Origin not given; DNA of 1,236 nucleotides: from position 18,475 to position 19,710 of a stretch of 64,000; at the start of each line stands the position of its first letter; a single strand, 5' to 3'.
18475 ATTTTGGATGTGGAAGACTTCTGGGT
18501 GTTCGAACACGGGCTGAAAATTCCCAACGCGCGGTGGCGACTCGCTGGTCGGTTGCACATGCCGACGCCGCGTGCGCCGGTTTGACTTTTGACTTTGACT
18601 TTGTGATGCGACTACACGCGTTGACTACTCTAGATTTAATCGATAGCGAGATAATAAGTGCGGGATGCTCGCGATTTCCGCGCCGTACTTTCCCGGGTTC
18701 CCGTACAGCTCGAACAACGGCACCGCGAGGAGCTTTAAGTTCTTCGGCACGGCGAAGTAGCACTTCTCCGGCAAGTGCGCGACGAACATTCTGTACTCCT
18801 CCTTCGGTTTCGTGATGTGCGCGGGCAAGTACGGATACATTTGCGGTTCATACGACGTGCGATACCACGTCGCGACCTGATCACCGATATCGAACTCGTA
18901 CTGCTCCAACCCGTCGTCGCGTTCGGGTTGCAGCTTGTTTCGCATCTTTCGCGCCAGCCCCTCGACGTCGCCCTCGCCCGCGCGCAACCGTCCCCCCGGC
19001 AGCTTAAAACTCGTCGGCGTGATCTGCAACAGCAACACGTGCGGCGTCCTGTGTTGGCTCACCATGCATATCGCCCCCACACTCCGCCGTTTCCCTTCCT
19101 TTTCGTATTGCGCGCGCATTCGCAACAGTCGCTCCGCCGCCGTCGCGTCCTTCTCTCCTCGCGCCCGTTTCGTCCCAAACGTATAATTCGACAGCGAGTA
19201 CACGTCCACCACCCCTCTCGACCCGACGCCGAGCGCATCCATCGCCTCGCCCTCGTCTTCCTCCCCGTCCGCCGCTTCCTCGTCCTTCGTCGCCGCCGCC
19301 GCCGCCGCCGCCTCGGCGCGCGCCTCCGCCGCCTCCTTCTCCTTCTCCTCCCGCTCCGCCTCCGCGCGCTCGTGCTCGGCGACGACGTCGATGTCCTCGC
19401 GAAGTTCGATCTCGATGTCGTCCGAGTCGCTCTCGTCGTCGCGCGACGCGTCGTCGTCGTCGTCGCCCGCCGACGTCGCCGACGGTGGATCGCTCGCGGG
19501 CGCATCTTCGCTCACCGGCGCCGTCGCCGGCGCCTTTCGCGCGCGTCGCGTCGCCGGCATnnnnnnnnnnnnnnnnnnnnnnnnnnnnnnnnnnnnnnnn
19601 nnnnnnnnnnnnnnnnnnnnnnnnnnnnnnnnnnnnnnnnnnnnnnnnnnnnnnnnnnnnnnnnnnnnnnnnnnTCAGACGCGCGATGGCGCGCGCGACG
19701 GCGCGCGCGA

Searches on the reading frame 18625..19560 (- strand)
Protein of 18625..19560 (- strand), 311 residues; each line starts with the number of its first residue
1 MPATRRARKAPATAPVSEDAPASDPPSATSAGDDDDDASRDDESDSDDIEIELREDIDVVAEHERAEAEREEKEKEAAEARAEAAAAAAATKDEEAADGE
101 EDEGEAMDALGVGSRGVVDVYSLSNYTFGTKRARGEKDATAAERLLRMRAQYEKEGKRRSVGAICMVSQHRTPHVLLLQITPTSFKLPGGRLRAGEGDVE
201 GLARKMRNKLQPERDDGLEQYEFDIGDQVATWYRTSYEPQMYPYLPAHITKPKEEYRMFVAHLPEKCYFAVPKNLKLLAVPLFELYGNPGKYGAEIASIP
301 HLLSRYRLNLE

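Call 97: find_encoding_contigs(protein=window:18625-19560:-, flank=10000, max_places=10)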
Protein window:18625-19560:- (311 aa): 25 contigs read that carry it; 10 places shown.
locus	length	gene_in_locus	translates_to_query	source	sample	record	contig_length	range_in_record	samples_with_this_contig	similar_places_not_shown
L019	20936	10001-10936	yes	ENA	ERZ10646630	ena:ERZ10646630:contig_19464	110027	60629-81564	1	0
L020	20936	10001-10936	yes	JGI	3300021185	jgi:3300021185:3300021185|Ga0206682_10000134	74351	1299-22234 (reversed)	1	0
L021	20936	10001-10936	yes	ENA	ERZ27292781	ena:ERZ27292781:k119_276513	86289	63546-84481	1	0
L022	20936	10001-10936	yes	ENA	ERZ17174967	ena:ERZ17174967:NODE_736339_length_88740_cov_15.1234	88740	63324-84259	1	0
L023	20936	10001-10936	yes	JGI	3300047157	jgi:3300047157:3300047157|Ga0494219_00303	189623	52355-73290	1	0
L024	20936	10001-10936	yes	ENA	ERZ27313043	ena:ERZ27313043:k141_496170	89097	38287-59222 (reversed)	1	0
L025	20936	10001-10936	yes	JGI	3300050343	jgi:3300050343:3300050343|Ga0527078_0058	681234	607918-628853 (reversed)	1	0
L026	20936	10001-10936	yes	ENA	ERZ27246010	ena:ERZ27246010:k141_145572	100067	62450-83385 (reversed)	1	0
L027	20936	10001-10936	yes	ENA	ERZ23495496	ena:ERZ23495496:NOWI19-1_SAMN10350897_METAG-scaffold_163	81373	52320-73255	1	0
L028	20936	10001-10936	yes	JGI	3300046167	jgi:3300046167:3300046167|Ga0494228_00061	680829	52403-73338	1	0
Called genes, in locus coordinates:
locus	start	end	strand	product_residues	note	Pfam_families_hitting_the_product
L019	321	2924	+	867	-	PF13802:Gal_mutarotas_2, PF01055:Glyco_hydro_31_2nd, PF21365:Glyco_hydro_31_3rd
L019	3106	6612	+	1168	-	-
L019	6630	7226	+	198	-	-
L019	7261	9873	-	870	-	-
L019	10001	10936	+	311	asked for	PF13869:NUDIX_2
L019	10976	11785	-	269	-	PF04280:Tim44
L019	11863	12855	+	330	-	-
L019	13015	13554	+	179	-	-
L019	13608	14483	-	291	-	PF09366:DUF1997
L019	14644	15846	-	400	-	-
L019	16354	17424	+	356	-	-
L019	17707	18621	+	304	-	PF02469:Fasciclin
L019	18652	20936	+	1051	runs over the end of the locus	PF00133:tRNA-synt_1, PF09334:tRNA-synt_1g (weak), PF13603:tRNA-synt_1_2 (weak), PF09334:tRNA-synt_1g (weak), PF08264:Anticodon_1, PF10458:Val_tRNA-synt_C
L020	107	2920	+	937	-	PF13802:Gal_mutarotas_2, PF01055:Glyco_hydro_31_2nd, PF21365:Glyco_hydro_31_3rd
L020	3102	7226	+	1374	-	-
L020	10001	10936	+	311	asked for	PF13869:NUDIX_2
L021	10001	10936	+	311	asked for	PF13869:NUDIX_2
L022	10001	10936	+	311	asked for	PF13869:NUDIX_2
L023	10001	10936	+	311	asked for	PF13869:NUDIX_2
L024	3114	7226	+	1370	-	-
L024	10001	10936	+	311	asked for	PF13869:NUDIX_2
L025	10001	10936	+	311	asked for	PF13869:NUDIX_2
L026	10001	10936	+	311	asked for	PF13869:NUDIX_2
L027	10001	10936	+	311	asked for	PF13869:NUDIX_2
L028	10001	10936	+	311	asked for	PF13869:NUDIX_2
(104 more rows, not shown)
